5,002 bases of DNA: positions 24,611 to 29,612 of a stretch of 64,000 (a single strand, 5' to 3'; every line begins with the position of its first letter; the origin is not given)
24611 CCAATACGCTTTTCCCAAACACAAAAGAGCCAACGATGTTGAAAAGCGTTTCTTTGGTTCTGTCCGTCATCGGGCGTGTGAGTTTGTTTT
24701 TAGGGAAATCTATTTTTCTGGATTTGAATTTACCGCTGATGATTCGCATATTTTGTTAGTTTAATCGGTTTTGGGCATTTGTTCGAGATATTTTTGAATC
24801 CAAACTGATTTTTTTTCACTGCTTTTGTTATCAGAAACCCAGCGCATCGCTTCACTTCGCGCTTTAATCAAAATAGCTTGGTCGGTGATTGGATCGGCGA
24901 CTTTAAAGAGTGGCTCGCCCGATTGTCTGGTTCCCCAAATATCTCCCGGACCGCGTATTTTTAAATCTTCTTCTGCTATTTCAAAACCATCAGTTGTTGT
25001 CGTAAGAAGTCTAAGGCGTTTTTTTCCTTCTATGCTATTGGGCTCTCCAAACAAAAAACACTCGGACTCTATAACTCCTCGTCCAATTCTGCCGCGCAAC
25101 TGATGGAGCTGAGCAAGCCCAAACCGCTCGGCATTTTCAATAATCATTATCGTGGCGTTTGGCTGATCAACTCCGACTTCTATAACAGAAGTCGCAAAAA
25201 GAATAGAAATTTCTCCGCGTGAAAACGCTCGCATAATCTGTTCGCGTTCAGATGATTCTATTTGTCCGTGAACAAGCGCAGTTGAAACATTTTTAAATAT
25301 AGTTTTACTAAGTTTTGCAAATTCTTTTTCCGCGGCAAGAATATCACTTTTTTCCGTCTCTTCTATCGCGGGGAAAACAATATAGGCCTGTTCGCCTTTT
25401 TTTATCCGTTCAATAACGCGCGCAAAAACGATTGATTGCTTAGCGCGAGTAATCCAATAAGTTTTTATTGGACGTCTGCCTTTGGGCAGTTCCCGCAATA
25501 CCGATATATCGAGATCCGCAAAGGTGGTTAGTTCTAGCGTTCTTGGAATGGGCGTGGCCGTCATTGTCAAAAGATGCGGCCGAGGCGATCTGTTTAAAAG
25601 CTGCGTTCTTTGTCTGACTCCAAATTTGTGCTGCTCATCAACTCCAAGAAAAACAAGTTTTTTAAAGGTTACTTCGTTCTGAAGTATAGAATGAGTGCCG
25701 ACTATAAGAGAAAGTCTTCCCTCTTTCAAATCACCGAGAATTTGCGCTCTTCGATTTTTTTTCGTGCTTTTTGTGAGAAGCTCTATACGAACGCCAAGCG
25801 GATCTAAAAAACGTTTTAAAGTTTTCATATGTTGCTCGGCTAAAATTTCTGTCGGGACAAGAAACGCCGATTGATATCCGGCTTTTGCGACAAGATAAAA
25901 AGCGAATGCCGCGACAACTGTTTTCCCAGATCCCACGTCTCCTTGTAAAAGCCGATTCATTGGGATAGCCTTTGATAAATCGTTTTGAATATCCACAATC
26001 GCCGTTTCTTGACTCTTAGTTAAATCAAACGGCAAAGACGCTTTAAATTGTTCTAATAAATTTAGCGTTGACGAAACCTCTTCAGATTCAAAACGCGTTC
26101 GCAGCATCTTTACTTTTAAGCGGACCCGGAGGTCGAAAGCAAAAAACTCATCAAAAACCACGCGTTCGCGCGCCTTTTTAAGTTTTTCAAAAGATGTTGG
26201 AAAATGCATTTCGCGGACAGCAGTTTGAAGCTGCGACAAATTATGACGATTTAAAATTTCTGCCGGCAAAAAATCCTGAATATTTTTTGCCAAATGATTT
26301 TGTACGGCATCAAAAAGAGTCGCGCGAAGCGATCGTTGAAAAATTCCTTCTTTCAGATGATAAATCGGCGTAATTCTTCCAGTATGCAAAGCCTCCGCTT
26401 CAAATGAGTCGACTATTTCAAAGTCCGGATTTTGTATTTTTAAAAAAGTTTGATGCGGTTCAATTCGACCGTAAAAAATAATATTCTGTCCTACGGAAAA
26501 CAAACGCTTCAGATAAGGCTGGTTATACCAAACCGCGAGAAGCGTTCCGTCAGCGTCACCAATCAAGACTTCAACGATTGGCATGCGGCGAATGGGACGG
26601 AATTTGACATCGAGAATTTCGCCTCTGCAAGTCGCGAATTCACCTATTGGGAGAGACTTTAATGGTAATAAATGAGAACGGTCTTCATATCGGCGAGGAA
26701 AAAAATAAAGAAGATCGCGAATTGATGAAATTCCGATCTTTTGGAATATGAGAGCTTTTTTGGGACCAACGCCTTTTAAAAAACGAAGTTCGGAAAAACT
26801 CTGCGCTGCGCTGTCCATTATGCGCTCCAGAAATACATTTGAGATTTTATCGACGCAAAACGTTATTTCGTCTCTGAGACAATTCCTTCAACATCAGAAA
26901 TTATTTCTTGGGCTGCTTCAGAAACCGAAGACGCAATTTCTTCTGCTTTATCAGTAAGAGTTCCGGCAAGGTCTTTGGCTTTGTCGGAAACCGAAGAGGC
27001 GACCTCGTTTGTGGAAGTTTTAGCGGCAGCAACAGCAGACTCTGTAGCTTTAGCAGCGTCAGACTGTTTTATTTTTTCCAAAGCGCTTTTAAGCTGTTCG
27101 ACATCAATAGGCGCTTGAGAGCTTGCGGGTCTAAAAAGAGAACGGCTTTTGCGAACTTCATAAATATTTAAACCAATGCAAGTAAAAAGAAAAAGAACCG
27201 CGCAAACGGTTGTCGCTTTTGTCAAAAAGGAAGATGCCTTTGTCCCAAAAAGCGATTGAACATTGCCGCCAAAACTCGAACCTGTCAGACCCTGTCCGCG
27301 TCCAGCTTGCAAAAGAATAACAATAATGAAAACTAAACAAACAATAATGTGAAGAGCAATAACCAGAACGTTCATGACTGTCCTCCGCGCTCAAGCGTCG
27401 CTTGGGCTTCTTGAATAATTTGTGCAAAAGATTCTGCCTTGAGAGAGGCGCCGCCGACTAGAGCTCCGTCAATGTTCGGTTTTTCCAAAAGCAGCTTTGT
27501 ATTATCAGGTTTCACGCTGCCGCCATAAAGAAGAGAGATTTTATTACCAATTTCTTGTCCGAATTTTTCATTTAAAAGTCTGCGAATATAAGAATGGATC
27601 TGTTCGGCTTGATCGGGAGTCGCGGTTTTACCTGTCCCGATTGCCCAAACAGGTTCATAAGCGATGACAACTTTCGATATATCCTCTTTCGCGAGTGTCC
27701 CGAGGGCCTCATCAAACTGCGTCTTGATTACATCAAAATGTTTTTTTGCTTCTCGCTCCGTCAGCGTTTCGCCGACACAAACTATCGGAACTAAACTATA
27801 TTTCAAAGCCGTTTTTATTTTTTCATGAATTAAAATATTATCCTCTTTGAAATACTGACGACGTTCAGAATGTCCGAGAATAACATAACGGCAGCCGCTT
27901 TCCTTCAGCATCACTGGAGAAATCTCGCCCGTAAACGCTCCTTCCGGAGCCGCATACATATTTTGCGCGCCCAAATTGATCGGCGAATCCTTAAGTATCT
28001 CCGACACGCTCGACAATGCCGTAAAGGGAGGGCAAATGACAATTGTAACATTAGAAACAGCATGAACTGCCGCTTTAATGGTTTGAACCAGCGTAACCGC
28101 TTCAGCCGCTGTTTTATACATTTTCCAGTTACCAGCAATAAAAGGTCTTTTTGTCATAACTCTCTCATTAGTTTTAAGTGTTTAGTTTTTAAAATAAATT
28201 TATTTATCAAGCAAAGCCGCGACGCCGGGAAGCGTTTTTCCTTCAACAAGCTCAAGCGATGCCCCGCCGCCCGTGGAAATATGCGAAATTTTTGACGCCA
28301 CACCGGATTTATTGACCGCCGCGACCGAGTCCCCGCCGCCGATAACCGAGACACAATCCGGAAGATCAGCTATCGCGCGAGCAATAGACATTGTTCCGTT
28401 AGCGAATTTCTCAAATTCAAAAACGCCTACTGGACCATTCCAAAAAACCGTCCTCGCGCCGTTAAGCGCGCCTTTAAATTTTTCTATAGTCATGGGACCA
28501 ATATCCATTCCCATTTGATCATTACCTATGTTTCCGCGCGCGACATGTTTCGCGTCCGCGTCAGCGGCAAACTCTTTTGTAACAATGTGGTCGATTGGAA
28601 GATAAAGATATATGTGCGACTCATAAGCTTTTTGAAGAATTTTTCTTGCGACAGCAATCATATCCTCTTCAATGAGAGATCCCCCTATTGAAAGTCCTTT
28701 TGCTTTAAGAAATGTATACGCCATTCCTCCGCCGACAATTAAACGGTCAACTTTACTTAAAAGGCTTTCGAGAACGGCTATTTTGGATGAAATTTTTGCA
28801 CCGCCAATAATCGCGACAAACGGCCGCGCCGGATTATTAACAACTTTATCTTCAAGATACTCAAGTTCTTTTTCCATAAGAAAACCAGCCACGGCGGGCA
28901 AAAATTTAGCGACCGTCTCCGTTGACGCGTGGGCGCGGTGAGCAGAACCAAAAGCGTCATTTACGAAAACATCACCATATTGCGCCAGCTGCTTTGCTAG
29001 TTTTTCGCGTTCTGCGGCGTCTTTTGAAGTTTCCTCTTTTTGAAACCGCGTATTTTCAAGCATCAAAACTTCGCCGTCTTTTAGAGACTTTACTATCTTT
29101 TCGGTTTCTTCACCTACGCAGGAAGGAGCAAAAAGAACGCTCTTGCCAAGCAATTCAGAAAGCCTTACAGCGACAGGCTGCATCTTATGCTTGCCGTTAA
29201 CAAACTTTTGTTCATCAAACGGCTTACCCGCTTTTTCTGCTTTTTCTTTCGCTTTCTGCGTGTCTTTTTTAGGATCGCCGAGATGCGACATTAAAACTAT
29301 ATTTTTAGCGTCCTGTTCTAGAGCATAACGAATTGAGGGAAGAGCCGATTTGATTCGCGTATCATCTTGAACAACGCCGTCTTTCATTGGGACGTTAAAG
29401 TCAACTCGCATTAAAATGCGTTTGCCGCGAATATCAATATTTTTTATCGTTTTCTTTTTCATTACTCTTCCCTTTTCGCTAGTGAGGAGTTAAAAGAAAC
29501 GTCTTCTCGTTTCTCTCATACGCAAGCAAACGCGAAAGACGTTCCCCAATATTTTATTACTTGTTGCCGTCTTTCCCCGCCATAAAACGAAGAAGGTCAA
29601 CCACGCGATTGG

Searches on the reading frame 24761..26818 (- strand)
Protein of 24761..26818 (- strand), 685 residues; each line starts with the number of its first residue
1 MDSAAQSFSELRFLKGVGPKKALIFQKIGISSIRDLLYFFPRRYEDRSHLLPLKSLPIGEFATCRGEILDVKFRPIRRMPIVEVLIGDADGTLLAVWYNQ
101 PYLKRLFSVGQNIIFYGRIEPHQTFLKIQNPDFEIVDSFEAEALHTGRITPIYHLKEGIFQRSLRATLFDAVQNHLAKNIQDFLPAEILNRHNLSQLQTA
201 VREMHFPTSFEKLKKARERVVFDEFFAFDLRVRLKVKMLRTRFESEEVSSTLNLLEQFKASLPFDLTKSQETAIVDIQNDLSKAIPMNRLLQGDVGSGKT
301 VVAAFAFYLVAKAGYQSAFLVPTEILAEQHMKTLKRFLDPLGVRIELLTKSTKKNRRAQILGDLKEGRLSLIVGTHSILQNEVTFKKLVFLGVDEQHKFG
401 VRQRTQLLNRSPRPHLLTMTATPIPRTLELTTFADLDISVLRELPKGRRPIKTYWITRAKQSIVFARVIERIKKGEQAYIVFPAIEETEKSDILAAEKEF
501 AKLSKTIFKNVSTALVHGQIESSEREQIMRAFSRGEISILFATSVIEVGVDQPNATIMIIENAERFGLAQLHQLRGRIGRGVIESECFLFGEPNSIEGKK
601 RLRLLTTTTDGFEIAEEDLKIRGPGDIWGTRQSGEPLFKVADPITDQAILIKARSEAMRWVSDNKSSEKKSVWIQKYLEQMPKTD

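Call 73: search_protein_families(library=pfam, proteins=[window:24761-26818:-], max_evalue=0.00001)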
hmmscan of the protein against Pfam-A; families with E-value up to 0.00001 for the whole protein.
window:24761-26818:- (685 aa): 5 families
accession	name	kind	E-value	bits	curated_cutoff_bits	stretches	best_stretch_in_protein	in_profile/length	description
PF17191.10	RecG_wedge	-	9.8e-32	110.2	23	1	11-169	2-156/162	RecG wedge domain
PF00271.37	Helicase_C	-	4.9e-22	78.7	23.5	1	471-580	11-108/110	Helicase conserved C-terminal domain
PF00270.35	DEAD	-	6.5e-20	72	26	1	270-429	4-165/167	DEAD/DEAH box helicase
PF04851.21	ResIII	-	4.8e-14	53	22.5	1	265-423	3-162/164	Type III restriction enzyme, res subunit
PF19833.4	RecG_dom3_C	-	1.1e-12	48.3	26.8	1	608-683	1-78/87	ATP-dependent DNA helicase RecG, domain 3, C-terminal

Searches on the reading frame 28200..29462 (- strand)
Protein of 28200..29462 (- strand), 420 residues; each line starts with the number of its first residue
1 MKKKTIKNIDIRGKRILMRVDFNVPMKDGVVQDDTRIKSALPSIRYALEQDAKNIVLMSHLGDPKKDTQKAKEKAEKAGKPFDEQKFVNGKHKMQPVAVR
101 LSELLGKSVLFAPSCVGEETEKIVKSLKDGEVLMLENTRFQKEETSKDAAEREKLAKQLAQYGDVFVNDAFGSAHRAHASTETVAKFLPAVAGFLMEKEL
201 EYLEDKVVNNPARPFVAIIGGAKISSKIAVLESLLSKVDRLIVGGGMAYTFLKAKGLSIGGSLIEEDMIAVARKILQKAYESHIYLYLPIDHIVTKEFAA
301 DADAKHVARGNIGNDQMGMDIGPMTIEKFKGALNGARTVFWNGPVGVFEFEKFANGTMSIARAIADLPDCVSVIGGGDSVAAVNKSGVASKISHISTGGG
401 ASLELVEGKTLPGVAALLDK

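Call 73: search_protein_families(library=pfam, proteins=[window:28200-29462:-], max_evalue=0.00001)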
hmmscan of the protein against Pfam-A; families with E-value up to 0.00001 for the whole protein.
window:28200-29462:- (420 aa): 1 family
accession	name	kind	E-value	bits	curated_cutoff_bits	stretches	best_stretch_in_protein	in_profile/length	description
PF00162.24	PGK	-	2.4e-152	507.8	27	1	6-409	1-379/379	Phosphoglycerate kinase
